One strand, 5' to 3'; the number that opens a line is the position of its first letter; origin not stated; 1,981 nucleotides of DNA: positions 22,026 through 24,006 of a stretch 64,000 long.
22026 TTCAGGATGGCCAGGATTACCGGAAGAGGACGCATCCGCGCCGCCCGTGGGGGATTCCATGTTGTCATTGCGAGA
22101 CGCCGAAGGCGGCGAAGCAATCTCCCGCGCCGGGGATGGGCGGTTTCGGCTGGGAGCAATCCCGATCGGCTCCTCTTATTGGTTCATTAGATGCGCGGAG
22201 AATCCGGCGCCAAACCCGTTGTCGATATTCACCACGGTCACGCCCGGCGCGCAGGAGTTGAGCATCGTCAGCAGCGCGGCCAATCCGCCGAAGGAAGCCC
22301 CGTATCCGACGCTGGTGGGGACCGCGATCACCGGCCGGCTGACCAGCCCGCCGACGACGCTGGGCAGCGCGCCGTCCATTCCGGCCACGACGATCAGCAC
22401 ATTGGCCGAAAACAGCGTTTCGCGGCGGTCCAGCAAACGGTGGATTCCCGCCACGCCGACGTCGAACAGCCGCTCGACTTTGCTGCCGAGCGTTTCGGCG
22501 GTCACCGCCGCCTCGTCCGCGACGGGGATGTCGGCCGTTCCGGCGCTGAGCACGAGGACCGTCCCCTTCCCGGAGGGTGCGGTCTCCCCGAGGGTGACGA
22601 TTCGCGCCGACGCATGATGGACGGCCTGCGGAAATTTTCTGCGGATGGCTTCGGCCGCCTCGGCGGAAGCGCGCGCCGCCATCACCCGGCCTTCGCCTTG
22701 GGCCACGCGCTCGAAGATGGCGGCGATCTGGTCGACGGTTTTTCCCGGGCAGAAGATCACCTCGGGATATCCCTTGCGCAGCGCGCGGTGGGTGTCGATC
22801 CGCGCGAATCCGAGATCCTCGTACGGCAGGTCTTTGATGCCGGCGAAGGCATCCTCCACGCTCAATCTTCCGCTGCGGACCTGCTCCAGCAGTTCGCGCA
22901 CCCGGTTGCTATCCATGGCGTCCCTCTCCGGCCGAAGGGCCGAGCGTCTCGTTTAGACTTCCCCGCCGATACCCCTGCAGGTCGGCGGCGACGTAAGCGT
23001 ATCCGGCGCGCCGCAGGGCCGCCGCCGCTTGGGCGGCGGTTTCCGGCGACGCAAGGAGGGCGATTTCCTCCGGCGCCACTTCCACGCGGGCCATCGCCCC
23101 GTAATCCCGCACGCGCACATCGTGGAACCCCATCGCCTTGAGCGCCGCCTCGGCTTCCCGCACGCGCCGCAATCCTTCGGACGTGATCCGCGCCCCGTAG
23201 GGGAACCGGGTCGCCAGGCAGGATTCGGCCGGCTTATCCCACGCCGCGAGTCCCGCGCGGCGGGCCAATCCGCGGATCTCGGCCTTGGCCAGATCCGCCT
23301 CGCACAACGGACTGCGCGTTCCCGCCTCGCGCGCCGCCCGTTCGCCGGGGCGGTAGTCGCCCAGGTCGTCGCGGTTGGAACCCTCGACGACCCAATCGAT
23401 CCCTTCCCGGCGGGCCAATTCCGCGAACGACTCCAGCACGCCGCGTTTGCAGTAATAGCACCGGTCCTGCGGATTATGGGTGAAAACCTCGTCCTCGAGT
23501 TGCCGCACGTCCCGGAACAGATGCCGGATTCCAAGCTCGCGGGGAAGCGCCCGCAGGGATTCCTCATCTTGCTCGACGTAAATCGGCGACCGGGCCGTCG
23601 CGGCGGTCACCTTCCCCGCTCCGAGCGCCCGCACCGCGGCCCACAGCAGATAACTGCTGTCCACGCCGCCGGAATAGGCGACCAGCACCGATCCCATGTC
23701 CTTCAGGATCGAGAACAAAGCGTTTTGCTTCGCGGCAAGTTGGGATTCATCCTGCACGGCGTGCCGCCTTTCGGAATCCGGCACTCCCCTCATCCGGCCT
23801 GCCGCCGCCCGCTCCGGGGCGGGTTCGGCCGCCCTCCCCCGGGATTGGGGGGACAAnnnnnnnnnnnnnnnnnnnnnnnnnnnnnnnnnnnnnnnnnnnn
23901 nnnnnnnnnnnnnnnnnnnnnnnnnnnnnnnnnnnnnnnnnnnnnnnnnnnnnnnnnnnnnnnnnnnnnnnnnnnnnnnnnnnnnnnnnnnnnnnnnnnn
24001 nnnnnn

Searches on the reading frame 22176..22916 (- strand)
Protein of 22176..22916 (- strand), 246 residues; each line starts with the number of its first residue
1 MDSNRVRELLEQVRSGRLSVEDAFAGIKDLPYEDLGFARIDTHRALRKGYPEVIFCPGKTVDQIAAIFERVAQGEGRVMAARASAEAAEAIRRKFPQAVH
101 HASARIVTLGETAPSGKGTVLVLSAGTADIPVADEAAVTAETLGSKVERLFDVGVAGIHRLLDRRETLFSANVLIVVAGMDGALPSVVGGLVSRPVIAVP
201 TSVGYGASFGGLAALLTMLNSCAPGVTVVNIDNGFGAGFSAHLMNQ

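Call 4: search_protein_families(library=pfam, proteins=[window:22176-22916:-], max_evalue=0.01)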
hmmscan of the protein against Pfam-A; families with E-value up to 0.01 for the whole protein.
window:22176-22916:- (246 aa): 1 family
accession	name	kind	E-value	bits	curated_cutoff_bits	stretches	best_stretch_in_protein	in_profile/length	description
PF00731.26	AIRC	-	1.2e-12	48.1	30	1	120-241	2-123/148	AIR carboxylase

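Call 5: search_protein_families(library=ncbifam, proteins=[window:22176-22916:-], max_evalue=0.01)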
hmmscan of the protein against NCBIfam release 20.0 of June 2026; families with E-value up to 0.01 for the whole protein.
window:22176-22916:- (246 aa): 2 families
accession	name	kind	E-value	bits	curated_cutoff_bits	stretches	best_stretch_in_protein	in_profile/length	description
NF033503.1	LarB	equivalog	5.5e-87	290.8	175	1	40-245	1-207/209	nickel pincer cofactor biosynthesis protein LarB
TIGR01162.1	purE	equivalog_domain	1.9e-06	27.5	149.6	1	121-241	2-122/156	5-(carboxyamino)imidazole ribonucleotide mutase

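Call 6: find_encoding_contigs(protein=window:22176-22916:-, flank=10000, max_places=6)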
Protein window:22176-22916:- (246 aa): no gene with exactly this product is on record in the collection.

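Call 20: find_related_loci(query=window:22176-22916:-, collection=genome_contigs, flank=10000)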
Query window:22176-22916:- (246 aa) in genome_contigs; peptide patterns used: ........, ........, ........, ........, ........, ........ (x = any residue, [..] = any of these).
600 stretches matched a pattern (row limit reached: there are more); 470 encode a relative of the query (tblastn E <= 1e-3); the best 80 are kept; 80 distinct loci.
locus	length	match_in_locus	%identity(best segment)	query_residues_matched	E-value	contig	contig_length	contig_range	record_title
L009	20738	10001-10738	85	1-246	4e-135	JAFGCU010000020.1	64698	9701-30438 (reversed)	MAG: Anaerolineales bacterium isolate Zod_Metabat.1134 k87_2373950, whole genome shotgun sequence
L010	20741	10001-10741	70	1-246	1e-114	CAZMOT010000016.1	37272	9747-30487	MAG TPA_asm: uncultured Anaerolineales bacterium isolate SRP068000_co2_90 genome assembly, contig: NODE_469_length_37272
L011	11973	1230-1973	71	1-246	2e-114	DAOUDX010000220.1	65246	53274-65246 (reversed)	MAG TPA_asm: Anaerolineae bacterium isolate N2_102 k133_1642017, whole genome shotgun sequence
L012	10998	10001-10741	67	1-246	5e-111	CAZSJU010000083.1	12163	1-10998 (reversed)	MAG TPA_asm: uncultured Anaerolineae bacterium isolate binchicken_co8_372 genome assembly, contig: NODE_9802_length_1216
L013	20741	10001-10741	67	1-246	1e-109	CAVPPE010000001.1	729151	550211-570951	MAG: uncultured Chloroflexia bacterium isolate MFD09964.bin.1.215 genome assembly, contig: contig_10580, whole genome sh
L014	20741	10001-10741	70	1-246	3e-109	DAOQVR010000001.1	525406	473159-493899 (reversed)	MAG TPA_asm: Anaerolineae bacterium isolate AMR_MDS_1083 NODE_4_length_525406_cov_23.496927, whole genome shotgun sequen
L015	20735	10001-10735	58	1-245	6e-97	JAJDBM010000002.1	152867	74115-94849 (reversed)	MAG: Nitrospirales bacterium isolate OFTM51 OFTM51_1, whole genome shotgun sequence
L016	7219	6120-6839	63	6-245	7e-97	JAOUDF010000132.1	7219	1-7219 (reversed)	MAG: Nitrospirota bacterium isolate 4_1_Jan_SF_Bin16 4_1_Jan_SF_Bin16_scaffold_4808_c1, whole genome shotgun sequence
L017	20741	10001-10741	60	1-246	1e-96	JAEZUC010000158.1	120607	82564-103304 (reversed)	MAG: Bacillota bacterium isolate OH_PDB_73 k127_1284932, whole genome shotgun sequence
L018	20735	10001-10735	58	1-245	2e-95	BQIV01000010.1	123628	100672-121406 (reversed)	MAG: Nitrospirales bacterium NPIRA02 DNA, sequence10, whole genome shotgun sequence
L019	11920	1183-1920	59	2-246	9e-95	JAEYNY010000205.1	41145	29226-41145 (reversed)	MAG: Bacillota bacterium isolate OH_CBB_131 k127_1928729, whole genome shotgun sequence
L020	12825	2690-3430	60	1-246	1e-94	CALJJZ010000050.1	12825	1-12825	MAG: uncultured Firmicutes bacterium isolate N1_Bin_Bin_71_sub_1 genome assembly, contig: c_000001708613, whole genome s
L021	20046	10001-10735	59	1-246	2e-94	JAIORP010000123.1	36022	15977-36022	MAG: Candidatus Omnitrophota bacterium isolate SMBSF21 20074_Bin_2_contigs_1_c_000000000134, whole genome shotgun sequen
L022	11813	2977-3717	60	1-246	9e-94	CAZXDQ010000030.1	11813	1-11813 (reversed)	MAG TPA_asm: uncultured Syntrophomonadaceae bacterium isolate binchicken_co32_276 genome assembly, contig: NODE_9292_len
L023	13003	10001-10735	59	1-246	4e-93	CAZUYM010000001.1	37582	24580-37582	MAG TPA_asm: uncultured Planctomycetia bacterium isolate binchicken_co171_70 genome assembly, contig: NODE_75_length_375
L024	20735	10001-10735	61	1-245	2e-93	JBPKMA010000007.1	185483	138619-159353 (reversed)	MAG: Nitrospiraceae bacterium isolate QQ_201912_bins_196 QQ_201912_bins_196_scaffold_7, whole genome shotgun sequence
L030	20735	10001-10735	62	1-245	8e-92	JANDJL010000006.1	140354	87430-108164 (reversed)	MAG: Nitrospira sp. isolate DGJ02_3_Bin65 NODE_6_length_140354_cov_3.223320, whole genome shotgun sequence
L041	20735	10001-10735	57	1-245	2e-89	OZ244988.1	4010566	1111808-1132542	MAG: Nitrospirales bacterium isolate 63d563d7-3fc6-4bc7-bcd0-84e7f51cac12 genome assembly, chromosome: 1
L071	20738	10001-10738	54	1-245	2e-86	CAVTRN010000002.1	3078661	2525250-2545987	MAG: Nitrospirota bacterium isolate MFD09567.bin.1.28 genome assembly, contig: contig_51523, whole genome shotgun sequen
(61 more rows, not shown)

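Call 26: search_protein_families(library=pfam, proteins=[L013:8414-9184:+, L013:6978-8318:+, L013:5784-6971:+, L013:4981-5772:+, L013:12025-12633:-, L010:7648-8676:+, L010:6537-7424:+, L010:5668-6540:+, L010:11949-13022:+, L010:13023-14354:+], max_evalue=0.0001)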
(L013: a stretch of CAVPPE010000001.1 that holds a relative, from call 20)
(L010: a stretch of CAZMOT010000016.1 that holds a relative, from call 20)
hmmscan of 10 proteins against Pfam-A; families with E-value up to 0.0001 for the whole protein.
L013:8414-9184:+ (256 aa): 4 families
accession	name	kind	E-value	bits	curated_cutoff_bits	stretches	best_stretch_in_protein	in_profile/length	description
PF13242.12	Hydrolase_like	-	7.2e-28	96.7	22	1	179-251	2-74/75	HAD-hyrolase-like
PF13344.12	Hydrolase_6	-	3.7e-26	91.5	27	1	7-106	1-100/101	Haloacid dehalogenase-like hydrolase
PF00702.32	Hydrolase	-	1e-13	52.5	26.4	1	5-219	2-191/191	haloacid dehalogenase-like hydrolase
PF13419.12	HAD_2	-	2.1e-07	31.7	23.8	1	170-225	124-178/178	Haloacid dehalogenase-like hydrolase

L013:6978-8318:+ (446 aa): 1 family
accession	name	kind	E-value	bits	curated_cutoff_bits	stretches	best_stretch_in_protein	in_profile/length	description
PF00202.27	Aminotran_3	-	1.8e-88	297.4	30.5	1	20-439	12-403/403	Aminotransferase class-III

L013:5784-6971:+ (395 aa): 3 families
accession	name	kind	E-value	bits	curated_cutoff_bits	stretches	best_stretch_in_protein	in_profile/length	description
PF00108.29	Thiolase_N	-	3.7e-87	292.4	26.4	1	4-265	1-259/260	Thiolase, N-terminal domain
PF02803.24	Thiolase_C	-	2.6e-49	166.4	27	1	274-395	2-123/123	Thiolase, C-terminal domain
PF00109.32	ketoacyl-synt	-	1e-07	32.2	20.8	1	81-119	167-205/252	Beta-ketoacyl synthase, N-terminal domain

L013:4981-5772:+ (263 aa): 1 family
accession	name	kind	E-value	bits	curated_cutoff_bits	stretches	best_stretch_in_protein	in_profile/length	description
PF01144.29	CoA_trans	-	1.4e-35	123.1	23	1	16-225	2-216/217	Coenzyme A transferase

L013:12025-12633:- (202 aa): 6 families
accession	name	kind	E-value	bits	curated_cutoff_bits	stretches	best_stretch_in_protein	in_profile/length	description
PF13561.12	adh_short_C2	-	4.4e-13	49.8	27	1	36-158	48-177/236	Enoyl-(Acyl carrier protein) reductase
PF08659.16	KR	-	4.4e-08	33.7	22.6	1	37-99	59-125/180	KR domain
PF00106.31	adh_short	-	1.2e-07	31.8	26.6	1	3-158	3-183/195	short chain dehydrogenase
PF23441.1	SDR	-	3e-06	27.3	27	0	101-159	137-196/258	SDR-like rossmann domain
PF01370.27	Epimerase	-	4.5e-06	26.7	20.9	1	3-80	1-89/240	NAD dependent epimerase/dehydratase family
PF04321.23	RmlD_sub_bind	-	4.2e-05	23.2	27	1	1-81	1-77/287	RmlD substrate binding domain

L010:7648-8676:+ (342 aa): 0 families

L010:6537-7424:+ (295 aa): 1 family
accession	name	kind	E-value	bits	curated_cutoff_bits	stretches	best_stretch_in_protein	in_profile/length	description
PF01874.21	CitG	-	4.4e-70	237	27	1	12-277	3-283/284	ATP:dephospho-CoA triphosphoribosyl transferase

L010:5668-6540:+ (290 aa): 5 families
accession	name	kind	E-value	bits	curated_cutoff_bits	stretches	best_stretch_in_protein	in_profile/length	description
PF08443.16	RimK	-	3.1e-30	105.6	21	1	100-285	2-188/188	RimK-like ATP-grasp domain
PF02955.21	GSH-S_ATP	-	2.2e-10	40.7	23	1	116-248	12-152/175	Prokaryotic glutathione synthetase, ATP-grasp domain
PF14397.11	ATPgrasp_ST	-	1.3e-09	38.2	31.4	1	88-157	8-81/278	Sugar-transfer associated ATP-grasp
PF02655.19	ATP-grasp_3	-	4.1e-07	30.6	23.2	1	101-261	3-154/160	ATP-grasp domain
PF02222.28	ATP-grasp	-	1.9e-05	24.8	27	1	108-183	2-78/179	ATP-grasp domain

L010:11949-13022:+ (357 aa): 0 families

L010:13023-14354:+ (443 aa): 1 family
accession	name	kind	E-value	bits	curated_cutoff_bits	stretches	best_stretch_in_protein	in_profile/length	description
PF00474.23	SSF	-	7.2e-21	75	22.8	1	30-402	4-406/406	Sodium:solute symporter family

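Call 69: search_protein_families(library=pfam, alignment_id=A4, max_evalue=0.00001)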
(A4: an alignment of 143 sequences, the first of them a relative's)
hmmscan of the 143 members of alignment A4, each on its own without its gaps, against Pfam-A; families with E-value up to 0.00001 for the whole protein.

A. member 1, L010:11949-13022:+ (357 aa): 0 families

B. families by the number of members that match (of 143 scanned): 213 families (the first 25 are shown)
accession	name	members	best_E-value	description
PF07479.19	NAD_Gly3P_dh_C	6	2.3e-58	NAD-dependent glycerol-3-phosphate dehydrogenase C-terminus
PF01210.29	NAD_Gly3P_dh_N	6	7.9e-52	NAD-dependent glycerol-3-phosphate dehydrogenase N-terminus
PF20618.3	GPD_NAD_C_bact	6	6.4e-25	Bacterial GPD, NAD-dependent C-terminal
PF02558.23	ApbA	5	5.9e-10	Ketopantoate reductase PanE/ApbA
PF04166.17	PdxA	4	7.6e-108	Pyridoxal phosphate biosynthetic protein PdxA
PF04055.27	Radical_SAM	4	6.4e-24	Radical SAM superfamily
PF03807.23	F420_oxidored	4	8.5e-09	NADP oxidoreductase coenzyme F420-dependent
PF02540.23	NAD_synthase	3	4.9e-75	NAD synthase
PF00117.34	GATase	3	2.8e-48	Glutamine amidotransferase class-I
PF02629.25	CoA_binding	3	7.9e-30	CoA binding domain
PF01699.29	Na_Ca_ex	3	2.9e-27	Sodium/calcium exchanger protein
PF03446.21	NAD_binding_2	3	3.5e-07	NAD binding domain of 6-phosphogluconate dehydrogenase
PF13185.12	GAF_2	2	3.9e-75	GAF domain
PF08282.18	Hydrolase_3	2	4.8e-69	haloacid dehalogenase-like hydrolase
PF01590.32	GAF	2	1.5e-64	GAF domain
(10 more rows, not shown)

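Call 70: search_protein_families(library=pfam, proteins=[L024:8955-10004:+, L030:8985-10004:+, L041:8940-10004:+, L017:8971-9984:+, L071:8971-9972:+, L024:10823-11371:-, L024:12830-13900:+, L024:13946-15010:+, L017:12083-13057:+, L071:12082-13803:+], max_evalue=0.00001)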
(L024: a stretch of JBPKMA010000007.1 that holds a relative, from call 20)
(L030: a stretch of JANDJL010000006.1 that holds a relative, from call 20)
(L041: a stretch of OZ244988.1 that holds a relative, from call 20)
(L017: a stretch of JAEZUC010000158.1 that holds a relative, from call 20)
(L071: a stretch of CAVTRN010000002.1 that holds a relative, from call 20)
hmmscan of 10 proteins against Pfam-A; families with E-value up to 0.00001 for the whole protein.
L024:8955-10004:+ (349 aa): 6 families
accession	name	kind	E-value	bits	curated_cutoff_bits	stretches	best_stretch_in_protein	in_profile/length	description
PF07479.19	NAD_Gly3P_dh_C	-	2.3e-58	196.9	25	1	190-330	1-141/142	NAD-dependent glycerol-3-phosphate dehydrogenase C-terminus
PF01210.29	NAD_Gly3P_dh_N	-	7.9e-52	175.9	23.1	1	14-169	2-156/158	NAD-dependent glycerol-3-phosphate dehydrogenase N-terminus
PF20618.3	GPD_NAD_C_bact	-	7.8e-24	84.4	27.6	1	250-316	1-66/66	Bacterial GPD, NAD-dependent C-terminal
PF03807.23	F420_oxidored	-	4.6e-08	34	21.6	1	14-113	2-90/94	NADP oxidoreductase coenzyme F420-dependent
PF02558.23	ApbA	-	4.9e-07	29.9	22.2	1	14-138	1-123/150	Ketopantoate reductase PanE/ApbA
PF03446.21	NAD_binding_2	-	6.6e-07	29.9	21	1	14-100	2-75/161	NAD binding domain of 6-phosphogluconate dehydrogenase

L030:8985-10004:+ (339 aa): 3 families
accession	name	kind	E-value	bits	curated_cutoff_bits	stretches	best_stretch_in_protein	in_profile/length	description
PF07479.19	NAD_Gly3P_dh_C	-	4.6e-57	192.6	25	1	184-324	1-141/142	NAD-dependent glycerol-3-phosphate dehydrogenase C-terminus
PF01210.29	NAD_Gly3P_dh_N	-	2.7e-49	167.6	23.1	1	6-163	1-156/158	NAD-dependent glycerol-3-phosphate dehydrogenase N-terminus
PF20618.3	GPD_NAD_C_bact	-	8.3e-23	81.2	27.6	1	244-310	1-66/66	Bacterial GPD, NAD-dependent C-terminal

L041:8940-10004:+ (354 aa): 5 families
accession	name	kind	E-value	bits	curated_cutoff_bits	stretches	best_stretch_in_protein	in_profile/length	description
PF07479.19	NAD_Gly3P_dh_C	-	2.9e-53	180.3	25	1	186-326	1-141/142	NAD-dependent glycerol-3-phosphate dehydrogenase C-terminus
PF01210.29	NAD_Gly3P_dh_N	-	2e-47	161.6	23.1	1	9-163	2-154/158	NAD-dependent glycerol-3-phosphate dehydrogenase N-terminus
PF20618.3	GPD_NAD_C_bact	-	6.5e-20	71.9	27.6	1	246-312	1-66/66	Bacterial GPD, NAD-dependent C-terminal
PF02558.23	ApbA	-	6.5e-07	29.5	22.2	1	10-114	2-104/150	Ketopantoate reductase PanE/ApbA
PF03807.23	F420_oxidored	-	9.3e-07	29.8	21.6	1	9-109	2-92/94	NADP oxidoreductase coenzyme F420-dependent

L017:8971-9984:+ (337 aa): 2 families
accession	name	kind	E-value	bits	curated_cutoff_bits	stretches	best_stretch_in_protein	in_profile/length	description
PF03462.23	PCRF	-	4.4e-56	190.2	24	1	2-183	9-193/194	PCRF domain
PF00472.26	RF-1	-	2.1e-44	150.6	35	1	193-302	2-116/116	RF-1 domain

L071:8971-9972:+ (333 aa): 3 families
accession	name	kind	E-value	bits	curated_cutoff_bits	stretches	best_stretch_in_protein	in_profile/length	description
PF07479.19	NAD_Gly3P_dh_C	-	7.8e-58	195.1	25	1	182-321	1-140/142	NAD-dependent glycerol-3-phosphate dehydrogenase C-terminus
PF01210.29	NAD_Gly3P_dh_N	-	6.6e-46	156.6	23.1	1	4-159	1-154/158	NAD-dependent glycerol-3-phosphate dehydrogenase N-terminus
PF20618.3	GPD_NAD_C_bact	-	2.7e-24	85.9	27.6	1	242-308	1-66/66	Bacterial GPD, NAD-dependent C-terminal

L024:10823-11371:- (182 aa): 0 families

L024:12830-13900:+ (356 aa): 1 family
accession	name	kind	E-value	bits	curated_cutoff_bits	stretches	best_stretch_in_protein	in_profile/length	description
PF01699.29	Na_Ca_ex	-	2.9e-27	95.9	24.9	2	219-354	7-150/151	Sodium/calcium exchanger protein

L024:13946-15010:+ (354 aa): 1 family
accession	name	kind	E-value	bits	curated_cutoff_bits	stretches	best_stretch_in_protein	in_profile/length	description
PF04166.17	PdxA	-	1.9e-107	359.4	27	1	41-332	2-286/286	Pyridoxal phosphate biosynthetic protein PdxA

L017:12083-13057:+ (324 aa): 2 families
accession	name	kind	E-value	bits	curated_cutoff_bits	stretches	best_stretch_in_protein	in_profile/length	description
PF16199.10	Radical_SAM_C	-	1e-25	90.1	31.9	1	218-301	1-84/85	Radical_SAM C-terminal domain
PF04055.27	Radical_SAM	-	1.8e-10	41.7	29.5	1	50-208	10-161/166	Radical SAM superfamily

L071:12082-13803:+ (573 aa): 2 families
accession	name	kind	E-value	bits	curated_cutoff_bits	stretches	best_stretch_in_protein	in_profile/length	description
PF02540.23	NAD_synthase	-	4e-78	262.3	21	1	297-547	2-242/242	NAD synthase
PF00795.27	CN_hydrolase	-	5.7e-41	141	23.2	1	5-243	1-248/256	Carbon-nitrogen hydrolase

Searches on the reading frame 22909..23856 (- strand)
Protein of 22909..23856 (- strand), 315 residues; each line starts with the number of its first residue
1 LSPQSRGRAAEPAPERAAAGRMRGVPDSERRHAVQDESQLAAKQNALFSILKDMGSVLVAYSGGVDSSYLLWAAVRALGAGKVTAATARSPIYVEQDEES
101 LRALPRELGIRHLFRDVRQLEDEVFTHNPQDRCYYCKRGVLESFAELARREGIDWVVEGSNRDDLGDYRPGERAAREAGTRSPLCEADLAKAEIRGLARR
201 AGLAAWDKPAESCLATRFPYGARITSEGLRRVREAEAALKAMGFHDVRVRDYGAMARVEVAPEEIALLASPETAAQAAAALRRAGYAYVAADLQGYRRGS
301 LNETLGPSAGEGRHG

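Call 4: search_protein_families(library=pfam, proteins=[window:22909-23856:-], max_evalue=0.01)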
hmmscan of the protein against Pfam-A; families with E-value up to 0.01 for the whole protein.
window:22909-23856:- (315 aa): 2 families
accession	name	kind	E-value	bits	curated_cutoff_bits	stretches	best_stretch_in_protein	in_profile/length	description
PF02540.23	NAD_synthase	-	0.0034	17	21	1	56-120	20-84/242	NAD synthase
PF01171.26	ATP_bind_3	-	0.0046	17.1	27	0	57-89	2-36/182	PP-loop family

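Call 5: search_protein_families(library=ncbifam, proteins=[window:22909-23856:-], max_evalue=0.01)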
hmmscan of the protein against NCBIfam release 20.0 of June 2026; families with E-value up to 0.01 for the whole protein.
window:22909-23856:- (315 aa): 9 families
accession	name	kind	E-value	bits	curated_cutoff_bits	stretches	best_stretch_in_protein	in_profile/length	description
TIGR00268.2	TIGR00268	equivalog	4.7e-88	294.8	150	1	43-302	2-259/259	ATP-dependent sacrificial sulfur transferase LarE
NF010587.0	PRK13980.1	equivalog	1.4e-05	24.4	255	1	54-131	31-108/267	NAD+ synthase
TIGR03573.1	WbuX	subfamily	3.1e-05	23.6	203.2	1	54-169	56-179/344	N-acetyl sugar amidotransferase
NF002048.0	PRK00876.1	subfamily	0.00012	21.1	313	1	45-88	29-71/330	NAD(+) synthase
NF010588.0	PRK13981.1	equivalog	0.00061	18.3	479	1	55-112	286-343/546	NAD+ synthase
NF038212.1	argG_rel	exception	0.00094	18.1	425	1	49-119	9-76/381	argininosuccinate synthase-related protein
NF006351.0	PRK08576.1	equivalog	0.0019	16.9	290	1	44-163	222-340/436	hypothetical protein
NF007942.0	PRK10660.1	equivalog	0.002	17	606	0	45-76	8-39/439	tRNA lysidine(34) synthetase TilS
NF011259.0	PRK14665.1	equivalog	0.01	14.8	364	0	56-120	7-71/360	tRNA 2-thiouridine(34) synthase MnmA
